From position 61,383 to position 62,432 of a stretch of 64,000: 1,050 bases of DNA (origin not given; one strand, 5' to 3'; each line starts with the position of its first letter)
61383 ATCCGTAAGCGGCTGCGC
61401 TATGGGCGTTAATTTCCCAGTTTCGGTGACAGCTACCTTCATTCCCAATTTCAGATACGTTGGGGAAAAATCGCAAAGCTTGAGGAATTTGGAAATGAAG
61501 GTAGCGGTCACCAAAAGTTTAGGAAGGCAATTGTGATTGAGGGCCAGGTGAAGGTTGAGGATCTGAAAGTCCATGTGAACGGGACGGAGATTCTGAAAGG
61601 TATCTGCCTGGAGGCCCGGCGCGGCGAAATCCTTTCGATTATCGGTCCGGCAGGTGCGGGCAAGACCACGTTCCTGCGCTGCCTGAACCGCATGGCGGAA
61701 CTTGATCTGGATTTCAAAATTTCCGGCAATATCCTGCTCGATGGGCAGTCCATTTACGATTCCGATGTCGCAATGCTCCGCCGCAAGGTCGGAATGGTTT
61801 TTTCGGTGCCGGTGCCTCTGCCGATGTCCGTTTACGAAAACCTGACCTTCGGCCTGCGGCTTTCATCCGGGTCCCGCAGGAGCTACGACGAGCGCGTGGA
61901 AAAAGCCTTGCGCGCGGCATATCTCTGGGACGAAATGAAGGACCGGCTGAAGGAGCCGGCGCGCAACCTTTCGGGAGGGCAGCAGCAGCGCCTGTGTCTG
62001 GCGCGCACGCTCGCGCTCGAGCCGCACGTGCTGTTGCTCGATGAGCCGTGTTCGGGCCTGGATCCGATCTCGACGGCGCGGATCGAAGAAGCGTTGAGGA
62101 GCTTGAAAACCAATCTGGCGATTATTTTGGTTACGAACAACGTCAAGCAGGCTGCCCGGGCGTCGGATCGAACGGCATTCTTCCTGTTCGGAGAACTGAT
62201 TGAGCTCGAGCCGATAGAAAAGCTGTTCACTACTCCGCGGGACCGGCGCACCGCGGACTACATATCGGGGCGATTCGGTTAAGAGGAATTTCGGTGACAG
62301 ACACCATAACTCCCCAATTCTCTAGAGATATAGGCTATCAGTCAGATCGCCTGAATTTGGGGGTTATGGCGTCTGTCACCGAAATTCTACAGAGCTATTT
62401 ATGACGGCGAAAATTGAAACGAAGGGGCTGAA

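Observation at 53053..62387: Family of about 100-nt palindromic intergenic repeats (five copies within 9.4 kb) flanking housekeeping operons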

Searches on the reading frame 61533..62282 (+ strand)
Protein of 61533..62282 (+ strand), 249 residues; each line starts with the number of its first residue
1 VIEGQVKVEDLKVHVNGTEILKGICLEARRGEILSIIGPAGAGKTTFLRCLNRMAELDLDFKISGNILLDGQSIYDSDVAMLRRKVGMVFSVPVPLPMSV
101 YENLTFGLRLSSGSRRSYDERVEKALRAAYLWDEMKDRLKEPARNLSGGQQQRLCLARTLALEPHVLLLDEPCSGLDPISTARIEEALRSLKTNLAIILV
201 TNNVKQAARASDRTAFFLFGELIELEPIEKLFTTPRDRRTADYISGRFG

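Call 36: find_homologous_proteins(query=window:61533-62282:+, max_evalue=1e-60)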
Query window:61533-62282:+ (249 aa): 7817 proteins with E <= 1e-60 among 8000 candidates; the best 120 are listed.
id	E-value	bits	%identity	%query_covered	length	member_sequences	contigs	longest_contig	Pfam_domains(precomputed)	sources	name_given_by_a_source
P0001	6.6e-158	541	100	100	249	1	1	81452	PF00005.34,PF13304.13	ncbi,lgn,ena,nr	ncbi:MAG TPA: phosphate ABC transporter ATP-binding protein [Acidobacteriota bacterium]|nr:phosphate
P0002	1.7e-147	507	94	100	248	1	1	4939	PF00005.34,PF13304.13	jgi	jgi:phosphate transport system ATP-binding protein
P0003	1.4e-141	488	92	98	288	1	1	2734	PF00005.34,PF13304.13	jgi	jgi:phosphate transport system ATP-binding protein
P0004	1.3e-140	485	91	98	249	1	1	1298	PF00005.34,PF13304.13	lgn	-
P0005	1.3e-138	478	90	99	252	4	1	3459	PF00005.34,PF13304.13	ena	-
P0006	1.9e-138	478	90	98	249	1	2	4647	PF00005.34,PF13401.13,PF13304.13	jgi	jgi:phosphate transport system ATP-binding protein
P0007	3.3e-138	477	90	99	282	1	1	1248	PF00005.34,PF13304.13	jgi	jgi:phosphate transport system ATP-binding protein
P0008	3.6e-138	477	90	99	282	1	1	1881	PF00005.34,PF13304.13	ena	-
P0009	9.9e-138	475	89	100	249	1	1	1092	PF00005.34,PF13304.13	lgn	-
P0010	1.5e-137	475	90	98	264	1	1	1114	PF00005.34,PF13304.13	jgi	-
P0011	6.1e-137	473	89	99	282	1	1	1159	PF00005.34,PF13304.13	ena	-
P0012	1.3e-136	472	89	100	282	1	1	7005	PF00005.34,PF13304.13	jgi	jgi:phosphate transport system ATP-binding protein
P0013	3.1e-136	470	89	100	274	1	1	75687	PF00005.34,PF13304.13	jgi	jgi:phosphate transport system ATP-binding protein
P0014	3.4e-136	470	90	98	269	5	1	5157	PF00005.34,PF13304.13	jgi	jgi:phosphate transport system ATP-binding protein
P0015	5.0e-136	470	87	100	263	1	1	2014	PF00005.34,PF13304.13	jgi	jgi:phosphate transport system ATP-binding protein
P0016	5.8e-136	470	88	99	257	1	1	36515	PF00005.34,PF13304.13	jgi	jgi:phosphate transport system ATP-binding protein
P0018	1.5e-135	468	88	99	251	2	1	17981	PF00005.34,PF13304.13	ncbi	-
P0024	5.8e-134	463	87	99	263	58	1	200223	PF00005.34,PF13304.13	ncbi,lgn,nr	ncbi:MAG: phosphate ABC transporter ATP-binding protein [Acidobacteria bacterium]|nr:phosphate ABC t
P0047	8.8e-128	443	82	98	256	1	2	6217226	PF00005.34,PF13304.13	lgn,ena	-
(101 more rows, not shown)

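Call 37: find_encoding_contigs(protein=P0013, flank=10000, max_places=1)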
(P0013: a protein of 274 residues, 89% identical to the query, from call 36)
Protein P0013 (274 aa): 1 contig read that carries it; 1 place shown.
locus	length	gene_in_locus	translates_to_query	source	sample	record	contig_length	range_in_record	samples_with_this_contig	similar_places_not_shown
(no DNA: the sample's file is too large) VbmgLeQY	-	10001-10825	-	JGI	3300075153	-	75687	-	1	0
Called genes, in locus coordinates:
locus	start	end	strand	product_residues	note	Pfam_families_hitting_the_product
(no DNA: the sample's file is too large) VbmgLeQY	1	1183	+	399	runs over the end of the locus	PF00155:Aminotran_1_2, PF12897:Asp_aminotransf (weak)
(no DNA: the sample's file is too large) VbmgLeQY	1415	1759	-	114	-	PF08378:NERD (weak), PF02021:UPF0102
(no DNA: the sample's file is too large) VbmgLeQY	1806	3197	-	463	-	PF01406:tRNA-synt_1e, PF00133:tRNA-synt_1 (faint), PF09334:tRNA-synt_1g, PF01921:tRNA-synt_1f (weak), PF09190:DALR_2 (weak)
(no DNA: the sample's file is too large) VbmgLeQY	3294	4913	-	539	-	PF02366:PMT, PF13231:PMT_2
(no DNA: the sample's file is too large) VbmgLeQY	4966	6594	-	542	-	PF00118:Cpn60_TCP1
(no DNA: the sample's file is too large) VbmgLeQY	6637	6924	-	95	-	PF00166:Cpn10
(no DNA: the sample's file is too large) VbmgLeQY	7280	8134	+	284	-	PF12849:PBP_like_2, PF01547:SBP_bac_1 (faint), PF13531:SBP_bac_11, PF12727:PBP_like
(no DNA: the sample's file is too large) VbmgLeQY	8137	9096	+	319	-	PF00528:BPD_transp_1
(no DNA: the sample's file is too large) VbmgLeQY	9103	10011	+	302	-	PF00528:BPD_transp_1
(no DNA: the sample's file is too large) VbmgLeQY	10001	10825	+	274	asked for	PF00005:ABC_tran, PF13304:AAA_21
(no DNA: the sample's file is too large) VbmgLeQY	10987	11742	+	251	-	PF02463:SMC_N (faint), PF00005:ABC_tran, PF13304:AAA_21 (faint)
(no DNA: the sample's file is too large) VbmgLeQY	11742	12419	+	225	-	PF01895:PhoU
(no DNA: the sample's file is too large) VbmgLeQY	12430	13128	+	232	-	PF00072:Response_reg, PF00486:Trans_reg_C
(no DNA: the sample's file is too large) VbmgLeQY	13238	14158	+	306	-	PF07228:SpoIIE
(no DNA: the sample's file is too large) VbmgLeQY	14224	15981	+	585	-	PF00989:PAS, PF08448:PAS_4, PF12860:PAS_7 (faint), PF13426:PAS_9 (faint), PF00512:HisKA, PF02518:HATPase_c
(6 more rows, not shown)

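Call 38: find_encoding_contigs(protein=P0024, flank=10000, max_places=1)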
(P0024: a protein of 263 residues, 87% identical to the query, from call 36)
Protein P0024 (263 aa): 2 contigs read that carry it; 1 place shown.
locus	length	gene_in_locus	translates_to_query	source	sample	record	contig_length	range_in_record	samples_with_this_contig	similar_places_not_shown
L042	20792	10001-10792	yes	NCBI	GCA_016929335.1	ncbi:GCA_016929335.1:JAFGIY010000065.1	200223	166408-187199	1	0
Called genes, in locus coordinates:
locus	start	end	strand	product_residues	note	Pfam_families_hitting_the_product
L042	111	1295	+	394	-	PF00072:Response_reg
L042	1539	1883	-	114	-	PF08378:NERD (weak), PF02021:UPF0102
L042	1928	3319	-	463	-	PF00133:tRNA-synt_1 (faint), PF01406:tRNA-synt_1e, PF09334:tRNA-synt_1g, PF01921:tRNA-synt_1f (weak), PF09334:tRNA-synt_1g (weak), PF09190:DALR_2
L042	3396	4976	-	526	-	PF13231:PMT_2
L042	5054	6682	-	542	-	PF00118:Cpn60_TCP1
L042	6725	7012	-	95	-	PF00166:Cpn10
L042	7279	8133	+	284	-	PF12849:PBP_like_2, PF13531:SBP_bac_11 (weak), PF12727:PBP_like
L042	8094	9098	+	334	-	PF00528:BPD_transp_1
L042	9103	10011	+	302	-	PF00528:BPD_transp_1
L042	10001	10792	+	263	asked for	PF00005:ABC_tran, PF13304:AAA_21 (weak)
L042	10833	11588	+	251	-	PF02463:SMC_N (faint), PF00005:ABC_tran, PF13304:AAA_21 (faint)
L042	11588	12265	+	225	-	PF01895:PhoU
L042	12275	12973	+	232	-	PF00072:Response_reg, PF00486:Trans_reg_C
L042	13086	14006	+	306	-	PF07228:SpoIIE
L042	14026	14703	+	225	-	-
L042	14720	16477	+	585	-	PF13188:PAS_8 (faint), PF00989:PAS, PF08448:PAS_4, PF13426:PAS_9 (weak), PF00512:HisKA, PF02518:HATPase_c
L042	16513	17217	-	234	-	PF00072:Response_reg, PF23198:PDE8A_N (weak), PF00486:Trans_reg_C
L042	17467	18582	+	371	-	-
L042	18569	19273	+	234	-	-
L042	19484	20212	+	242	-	PF00535:Glycos_transf_2, PF10111:Glyco_tranf_2_2 (faint), PF13506:Glyco_transf_21, PF13641:Glyco_tranf_2_3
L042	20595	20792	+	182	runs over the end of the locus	PF14378:PAP2_3 (weak), PF01569:PAP2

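Call 39: find_encoding_contigs(protein=P0047, flank=10000, max_places=1)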
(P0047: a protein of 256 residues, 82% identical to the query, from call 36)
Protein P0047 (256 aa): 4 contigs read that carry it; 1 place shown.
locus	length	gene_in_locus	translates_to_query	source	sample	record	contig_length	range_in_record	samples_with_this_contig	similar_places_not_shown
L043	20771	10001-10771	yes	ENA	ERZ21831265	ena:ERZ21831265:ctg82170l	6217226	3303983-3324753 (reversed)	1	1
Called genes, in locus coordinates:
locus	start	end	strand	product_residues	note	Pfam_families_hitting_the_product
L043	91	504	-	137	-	PF02021:UPF0102, PF08378:NERD (weak)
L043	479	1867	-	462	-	PF01406:tRNA-synt_1e, PF00133:tRNA-synt_1 (faint), PF09334:tRNA-synt_1g (weak), PF01921:tRNA-synt_1f (weak), PF09334:tRNA-synt_1g (weak), PF09190:DALR_2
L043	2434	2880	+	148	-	PF01797:Y1_Tnp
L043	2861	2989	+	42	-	-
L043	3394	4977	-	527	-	PF13231:PMT_2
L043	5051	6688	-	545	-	PF00118:Cpn60_TCP1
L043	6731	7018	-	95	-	PF00166:Cpn10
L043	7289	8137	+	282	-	PF12849:PBP_like_2, PF12727:PBP_like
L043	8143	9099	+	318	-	PF00528:BPD_transp_1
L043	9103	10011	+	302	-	PF00528:BPD_transp_1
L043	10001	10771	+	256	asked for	PF00005:ABC_tran, PF13304:AAA_21 (weak)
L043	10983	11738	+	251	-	PF02463:SMC_N (faint), PF00005:ABC_tran, PF13304:AAA_21 (weak)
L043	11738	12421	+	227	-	PF01895:PhoU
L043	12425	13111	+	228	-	PF00072:Response_reg, PF00486:Trans_reg_C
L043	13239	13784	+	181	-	-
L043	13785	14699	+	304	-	PF07228:SpoIIE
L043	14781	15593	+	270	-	PF00149:Metallophos (weak), PF12850:Metallophos_2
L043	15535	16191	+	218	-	PF00535:Glycos_transf_2, PF13641:Glyco_tranf_2_3 (weak), PF13506:Glyco_transf_21 (weak)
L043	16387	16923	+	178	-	PF00483:NTP_transferase (weak)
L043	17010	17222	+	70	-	-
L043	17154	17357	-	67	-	-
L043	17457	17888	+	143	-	PF02562:PhoH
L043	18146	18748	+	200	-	-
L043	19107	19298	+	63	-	-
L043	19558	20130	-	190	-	PF00041:fn3 (weak)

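Call 44: find_encoding_contigs(protein=P0002, flank=10000, max_places=1)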
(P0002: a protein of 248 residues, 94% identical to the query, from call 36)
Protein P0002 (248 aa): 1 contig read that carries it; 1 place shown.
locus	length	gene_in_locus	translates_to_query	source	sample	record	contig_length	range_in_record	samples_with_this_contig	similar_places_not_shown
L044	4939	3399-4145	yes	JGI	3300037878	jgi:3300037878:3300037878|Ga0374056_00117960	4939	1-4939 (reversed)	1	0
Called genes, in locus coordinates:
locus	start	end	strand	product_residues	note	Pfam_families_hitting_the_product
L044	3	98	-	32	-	?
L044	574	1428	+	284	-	PF12849:PBP_like_2, PF13531:SBP_bac_11 (weak), PF12727:PBP_like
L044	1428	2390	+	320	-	PF00528:BPD_transp_1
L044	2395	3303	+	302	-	PF00528:BPD_transp_1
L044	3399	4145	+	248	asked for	PF00005:ABC_tran, PF13304:AAA_21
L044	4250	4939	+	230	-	?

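Call 45: find_encoding_contigs(protein=P0016, flank=10000, max_places=1)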
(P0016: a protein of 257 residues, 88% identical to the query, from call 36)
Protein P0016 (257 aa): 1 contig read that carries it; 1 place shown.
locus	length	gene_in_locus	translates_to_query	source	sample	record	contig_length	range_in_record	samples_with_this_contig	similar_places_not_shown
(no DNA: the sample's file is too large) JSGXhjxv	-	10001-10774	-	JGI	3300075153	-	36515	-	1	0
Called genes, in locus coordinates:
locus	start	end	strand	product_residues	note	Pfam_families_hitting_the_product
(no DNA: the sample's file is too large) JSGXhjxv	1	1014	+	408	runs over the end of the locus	PF00072:Response_reg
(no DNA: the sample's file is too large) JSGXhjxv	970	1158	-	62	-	-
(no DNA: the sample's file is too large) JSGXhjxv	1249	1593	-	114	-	PF08378:NERD (weak), PF02021:UPF0102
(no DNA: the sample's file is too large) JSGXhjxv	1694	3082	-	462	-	PF00133:tRNA-synt_1 (faint), PF01406:tRNA-synt_1e, PF01921:tRNA-synt_1f (faint), PF09334:tRNA-synt_1g, PF09190:DALR_2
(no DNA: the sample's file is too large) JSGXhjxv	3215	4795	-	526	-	PF13231:PMT_2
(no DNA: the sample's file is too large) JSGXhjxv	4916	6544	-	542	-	PF00118:Cpn60_TCP1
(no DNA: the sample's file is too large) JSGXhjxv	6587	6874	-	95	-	PF00166:Cpn10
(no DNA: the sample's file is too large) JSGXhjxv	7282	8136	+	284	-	PF12849:PBP_like_2, PF13531:SBP_bac_11 (weak), PF12727:PBP_like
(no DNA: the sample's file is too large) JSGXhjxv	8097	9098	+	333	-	PF00528:BPD_transp_1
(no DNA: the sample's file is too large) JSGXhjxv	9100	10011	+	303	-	PF00528:BPD_transp_1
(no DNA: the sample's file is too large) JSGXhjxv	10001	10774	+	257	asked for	PF00005:ABC_tran, PF13304:AAA_21 (weak)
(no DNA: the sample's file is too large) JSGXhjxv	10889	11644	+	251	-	PF02463:SMC_N (faint), PF00005:ABC_tran, PF13304:AAA_21 (faint)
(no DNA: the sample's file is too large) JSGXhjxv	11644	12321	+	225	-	PF01895:PhoU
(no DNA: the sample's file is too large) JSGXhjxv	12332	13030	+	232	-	PF00072:Response_reg, PF00486:Trans_reg_C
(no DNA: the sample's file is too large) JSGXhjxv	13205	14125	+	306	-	PF07228:SpoIIE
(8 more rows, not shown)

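Call 46: find_encoding_contigs(protein=P0018, flank=10000, max_places=1)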
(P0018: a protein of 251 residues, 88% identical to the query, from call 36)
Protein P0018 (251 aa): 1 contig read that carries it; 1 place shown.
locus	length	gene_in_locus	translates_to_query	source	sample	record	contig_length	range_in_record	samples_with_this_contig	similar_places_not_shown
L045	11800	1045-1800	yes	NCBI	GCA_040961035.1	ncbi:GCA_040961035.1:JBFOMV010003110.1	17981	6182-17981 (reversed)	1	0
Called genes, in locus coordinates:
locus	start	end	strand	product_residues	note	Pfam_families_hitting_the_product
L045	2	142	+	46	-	?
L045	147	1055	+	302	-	PF00528:BPD_transp_1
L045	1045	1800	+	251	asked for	PF00005:ABC_tran, PF13304:AAA_21 (weak)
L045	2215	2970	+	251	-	PF02463:SMC_N (faint), PF00005:ABC_tran, PF13304:AAA_21 (faint)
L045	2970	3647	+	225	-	PF01895:PhoU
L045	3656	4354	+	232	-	PF00072:Response_reg, PF00486:Trans_reg_C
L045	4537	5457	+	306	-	PF07228:SpoIIE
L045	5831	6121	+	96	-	-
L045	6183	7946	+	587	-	PF00672:HAMP (faint), PF00989:PAS (weak), PF08448:PAS_4, PF12860:PAS_7 (faint), PF13426:PAS_9 (faint), PF00512:HisKA, PF02518:HATPase_c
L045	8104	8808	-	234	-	PF00072:Response_reg, PF00486:Trans_reg_C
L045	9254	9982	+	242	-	PF00535:Glycos_transf_2, PF13506:Glyco_transf_21, PF13641:Glyco_tranf_2_3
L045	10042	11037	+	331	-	PF00483:NTP_transferase, PF12804:NTP_transf_3 (weak)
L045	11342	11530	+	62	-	-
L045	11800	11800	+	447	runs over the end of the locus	PF13638:PIN_4, PF02562:PhoH, PF13604:AAA_30 (faint)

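Call 54: search_protein_families(library=pfam, proteins=[L043:2434-2880:+], max_evalue=0.01)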
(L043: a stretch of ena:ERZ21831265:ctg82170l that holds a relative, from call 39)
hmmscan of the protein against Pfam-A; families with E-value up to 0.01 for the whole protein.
L043:2434-2880:+ (148 aa): 1 family
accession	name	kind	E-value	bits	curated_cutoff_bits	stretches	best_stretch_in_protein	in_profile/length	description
PF01797.21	Y1_Tnp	-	7.3e-23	81.4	23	1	7-118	4-121/121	Transposase IS200 like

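Call 62: list_cluster_members(proteins=[P0001, P0127])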
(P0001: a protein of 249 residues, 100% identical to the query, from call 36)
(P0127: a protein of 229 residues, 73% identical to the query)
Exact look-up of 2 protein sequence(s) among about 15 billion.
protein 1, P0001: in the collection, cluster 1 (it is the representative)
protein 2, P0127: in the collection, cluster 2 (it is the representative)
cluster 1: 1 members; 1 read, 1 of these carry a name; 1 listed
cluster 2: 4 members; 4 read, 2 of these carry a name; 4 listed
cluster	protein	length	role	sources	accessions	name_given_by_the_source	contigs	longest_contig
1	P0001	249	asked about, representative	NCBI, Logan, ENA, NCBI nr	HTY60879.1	MAG TPA: phosphate ABC transporter ATP-binding protein [Acidobacteriota bacterium] | phosphate ABC transporter ATP-binding protein [Acidobacteriota bacterium]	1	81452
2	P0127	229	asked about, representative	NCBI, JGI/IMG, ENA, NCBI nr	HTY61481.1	MAG TPA: transposase [Acidobacteriota bacterium] | transposase [Acidobacteriota bacterium]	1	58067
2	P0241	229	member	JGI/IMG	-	putative transposase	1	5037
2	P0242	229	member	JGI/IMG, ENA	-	-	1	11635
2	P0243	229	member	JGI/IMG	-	-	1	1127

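Call 71: search_protein_families(library=ncbifam, proteins=[L043:2434-2880:+], max_evalue=0.001)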
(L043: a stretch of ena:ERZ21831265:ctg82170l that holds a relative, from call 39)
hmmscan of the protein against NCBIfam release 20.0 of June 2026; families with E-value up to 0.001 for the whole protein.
L043:2434-2880:+ (148 aa): 1 family
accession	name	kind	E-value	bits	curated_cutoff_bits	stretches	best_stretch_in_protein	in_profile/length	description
NF033573.1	transpos_IS200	equivalog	2.9e-17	63.1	55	1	4-117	7-126/126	IS200/IS605 family transposase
